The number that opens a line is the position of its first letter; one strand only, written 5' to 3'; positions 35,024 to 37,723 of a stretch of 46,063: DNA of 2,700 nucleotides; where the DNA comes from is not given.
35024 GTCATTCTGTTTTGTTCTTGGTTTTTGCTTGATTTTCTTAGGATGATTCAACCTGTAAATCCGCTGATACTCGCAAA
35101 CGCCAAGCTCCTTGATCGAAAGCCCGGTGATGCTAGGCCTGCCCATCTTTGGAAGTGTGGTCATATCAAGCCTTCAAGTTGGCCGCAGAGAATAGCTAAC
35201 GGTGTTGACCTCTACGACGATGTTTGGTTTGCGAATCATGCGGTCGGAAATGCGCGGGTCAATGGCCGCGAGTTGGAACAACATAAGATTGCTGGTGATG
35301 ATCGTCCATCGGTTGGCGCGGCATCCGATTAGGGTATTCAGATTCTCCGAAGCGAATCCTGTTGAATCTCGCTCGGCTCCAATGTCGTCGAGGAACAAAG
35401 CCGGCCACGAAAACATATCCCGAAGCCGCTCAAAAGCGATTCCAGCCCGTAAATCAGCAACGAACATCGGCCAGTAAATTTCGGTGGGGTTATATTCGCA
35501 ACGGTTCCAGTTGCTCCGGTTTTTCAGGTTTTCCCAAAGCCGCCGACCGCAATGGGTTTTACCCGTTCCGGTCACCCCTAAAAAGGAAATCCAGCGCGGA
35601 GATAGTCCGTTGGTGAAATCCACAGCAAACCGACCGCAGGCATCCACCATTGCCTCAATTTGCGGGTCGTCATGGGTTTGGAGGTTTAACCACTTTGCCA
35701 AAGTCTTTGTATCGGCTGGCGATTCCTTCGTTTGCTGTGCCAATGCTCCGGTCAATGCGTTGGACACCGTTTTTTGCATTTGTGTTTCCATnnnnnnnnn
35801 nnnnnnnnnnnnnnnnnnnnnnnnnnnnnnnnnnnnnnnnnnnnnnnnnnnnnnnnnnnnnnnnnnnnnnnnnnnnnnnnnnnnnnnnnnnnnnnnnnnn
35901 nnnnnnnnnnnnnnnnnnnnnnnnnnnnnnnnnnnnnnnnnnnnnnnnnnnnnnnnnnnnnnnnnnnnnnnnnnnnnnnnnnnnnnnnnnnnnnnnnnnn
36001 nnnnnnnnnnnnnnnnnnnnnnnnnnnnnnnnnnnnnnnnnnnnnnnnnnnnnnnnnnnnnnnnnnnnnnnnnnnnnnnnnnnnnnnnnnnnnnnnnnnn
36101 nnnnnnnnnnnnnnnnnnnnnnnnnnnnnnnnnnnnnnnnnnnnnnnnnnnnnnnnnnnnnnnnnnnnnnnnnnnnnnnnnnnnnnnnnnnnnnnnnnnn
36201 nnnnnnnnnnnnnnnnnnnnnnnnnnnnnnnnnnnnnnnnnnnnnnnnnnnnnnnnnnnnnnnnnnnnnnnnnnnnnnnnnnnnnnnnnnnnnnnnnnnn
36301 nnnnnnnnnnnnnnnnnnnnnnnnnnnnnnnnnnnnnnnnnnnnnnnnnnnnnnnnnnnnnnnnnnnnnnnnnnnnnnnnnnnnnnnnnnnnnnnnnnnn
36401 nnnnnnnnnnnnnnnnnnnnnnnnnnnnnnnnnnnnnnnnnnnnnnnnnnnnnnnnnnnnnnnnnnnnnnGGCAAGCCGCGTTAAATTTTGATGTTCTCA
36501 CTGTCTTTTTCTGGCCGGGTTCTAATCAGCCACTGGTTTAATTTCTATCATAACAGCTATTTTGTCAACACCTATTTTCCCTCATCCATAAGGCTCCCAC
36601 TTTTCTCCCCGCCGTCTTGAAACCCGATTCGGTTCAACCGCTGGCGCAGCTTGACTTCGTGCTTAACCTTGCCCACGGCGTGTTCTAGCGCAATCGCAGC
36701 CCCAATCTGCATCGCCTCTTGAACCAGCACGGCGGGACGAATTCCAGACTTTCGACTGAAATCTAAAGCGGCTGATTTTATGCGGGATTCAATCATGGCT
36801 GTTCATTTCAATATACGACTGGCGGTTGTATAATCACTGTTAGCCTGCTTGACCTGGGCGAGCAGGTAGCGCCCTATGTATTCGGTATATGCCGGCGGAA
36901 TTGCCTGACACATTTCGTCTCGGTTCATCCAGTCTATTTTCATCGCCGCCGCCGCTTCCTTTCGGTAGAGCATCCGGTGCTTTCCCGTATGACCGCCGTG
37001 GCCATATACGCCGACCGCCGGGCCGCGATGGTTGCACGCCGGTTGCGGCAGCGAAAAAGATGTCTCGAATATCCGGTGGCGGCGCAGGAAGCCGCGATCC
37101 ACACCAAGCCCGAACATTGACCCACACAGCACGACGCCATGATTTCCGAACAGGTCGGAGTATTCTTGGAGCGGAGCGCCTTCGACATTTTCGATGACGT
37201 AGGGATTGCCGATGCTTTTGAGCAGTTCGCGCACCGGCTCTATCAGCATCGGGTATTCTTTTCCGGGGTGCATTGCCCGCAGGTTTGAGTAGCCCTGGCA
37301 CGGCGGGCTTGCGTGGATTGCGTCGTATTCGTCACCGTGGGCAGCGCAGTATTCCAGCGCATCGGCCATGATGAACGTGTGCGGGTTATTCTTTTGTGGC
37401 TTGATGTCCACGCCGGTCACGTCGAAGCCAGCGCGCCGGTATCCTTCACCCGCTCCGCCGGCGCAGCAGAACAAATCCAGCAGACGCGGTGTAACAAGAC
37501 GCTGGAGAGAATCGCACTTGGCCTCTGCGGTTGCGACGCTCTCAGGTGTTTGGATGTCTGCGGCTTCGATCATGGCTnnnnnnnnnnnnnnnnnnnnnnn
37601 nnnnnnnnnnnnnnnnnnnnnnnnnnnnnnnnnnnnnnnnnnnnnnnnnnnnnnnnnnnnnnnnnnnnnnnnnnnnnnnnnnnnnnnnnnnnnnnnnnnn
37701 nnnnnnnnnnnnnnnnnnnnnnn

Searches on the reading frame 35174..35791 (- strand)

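Call 18: search_protein_families(library=phrogs, proteins=[window:35174-35791:-], max_evalue=0.01)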
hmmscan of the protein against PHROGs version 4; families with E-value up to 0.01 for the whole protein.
window:35174-35791:- (205 aa): 3 families
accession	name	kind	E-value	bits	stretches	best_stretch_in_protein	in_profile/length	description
phrog_50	-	DNA, RNA and nucleotide metabolism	3.9e-15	56.9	1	34-200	339-509/570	DnaC-like helicase loader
phrog_3277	-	DNA, RNA and nucleotide metabolism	5.3e-10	40.4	1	70-200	15-152/168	DnaC-like helicase loader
phrog_26922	-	DNA, RNA and nucleotide metabolism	0.0094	17.6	0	131-174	14-58/92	DnaC-like helicase loader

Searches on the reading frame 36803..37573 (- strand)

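Call 96: search_protein_families(library=pfam, proteins=[window:36803-37573:-], max_evalue=0.01)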
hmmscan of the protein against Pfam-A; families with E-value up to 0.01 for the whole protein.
window:36803-37573:- (256 aa): 1 family
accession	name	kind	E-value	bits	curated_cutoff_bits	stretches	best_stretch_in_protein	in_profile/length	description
PF00145.23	DNA_methylase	-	0.0022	18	22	1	31-132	3-113/324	C-5 cytosine-specific DNA methylase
